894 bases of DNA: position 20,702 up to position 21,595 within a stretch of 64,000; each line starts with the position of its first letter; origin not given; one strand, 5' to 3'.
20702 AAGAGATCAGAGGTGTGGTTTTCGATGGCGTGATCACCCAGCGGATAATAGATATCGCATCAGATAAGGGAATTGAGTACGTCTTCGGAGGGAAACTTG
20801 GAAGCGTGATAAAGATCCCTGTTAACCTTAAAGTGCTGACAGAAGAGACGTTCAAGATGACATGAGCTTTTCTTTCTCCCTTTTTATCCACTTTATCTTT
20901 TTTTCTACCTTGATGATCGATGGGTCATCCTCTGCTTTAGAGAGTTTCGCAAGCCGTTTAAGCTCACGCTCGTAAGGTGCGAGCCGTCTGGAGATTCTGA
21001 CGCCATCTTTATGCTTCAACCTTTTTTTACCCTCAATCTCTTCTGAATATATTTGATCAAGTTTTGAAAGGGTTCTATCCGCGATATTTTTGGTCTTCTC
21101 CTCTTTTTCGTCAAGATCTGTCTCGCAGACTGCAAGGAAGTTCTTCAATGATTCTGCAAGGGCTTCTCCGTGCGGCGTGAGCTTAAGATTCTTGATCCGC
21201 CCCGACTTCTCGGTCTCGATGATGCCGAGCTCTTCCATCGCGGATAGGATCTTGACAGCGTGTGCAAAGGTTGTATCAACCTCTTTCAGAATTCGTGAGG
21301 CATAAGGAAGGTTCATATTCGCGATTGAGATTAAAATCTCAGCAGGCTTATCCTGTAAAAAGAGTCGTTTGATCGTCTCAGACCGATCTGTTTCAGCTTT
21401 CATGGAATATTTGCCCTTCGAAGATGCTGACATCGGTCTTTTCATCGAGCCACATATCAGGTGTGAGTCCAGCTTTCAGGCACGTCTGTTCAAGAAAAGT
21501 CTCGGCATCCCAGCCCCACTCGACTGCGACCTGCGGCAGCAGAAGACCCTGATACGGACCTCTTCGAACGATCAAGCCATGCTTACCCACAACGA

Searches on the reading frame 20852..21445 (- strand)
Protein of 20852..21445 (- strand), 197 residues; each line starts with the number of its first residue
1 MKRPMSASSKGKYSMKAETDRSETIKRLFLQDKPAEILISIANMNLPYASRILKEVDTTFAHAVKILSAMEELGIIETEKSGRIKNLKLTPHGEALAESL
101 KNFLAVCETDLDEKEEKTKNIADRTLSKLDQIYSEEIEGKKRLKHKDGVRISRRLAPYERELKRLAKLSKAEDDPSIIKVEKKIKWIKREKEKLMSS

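Call 36: search_protein_families(library=pfam, proteins=[window:20852-21445:-], max_evalue=0.01)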
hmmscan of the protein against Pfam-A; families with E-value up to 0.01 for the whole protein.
window:20852-21445:- (197 aa): 4 families
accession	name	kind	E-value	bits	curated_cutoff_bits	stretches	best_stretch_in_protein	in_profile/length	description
PF10007.15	DUF2250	-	0.0011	19.5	24.4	1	31-87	7-63/93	Uncharacterized protein conserved in archaea (DUF2250)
PF14947.12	HTH_45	-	0.0014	19.1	25.5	1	36-104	10-73/77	Winged helix-turn-helix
PF22665.2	DUF6293_C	-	0.0058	17.5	27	0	65-98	66-99/101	DUF6293 C-terminal winged helix domain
PF24034.1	DUF7343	-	0.0083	16.4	27.6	0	50-89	22-61/62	Domain of unknown function (DUF7343)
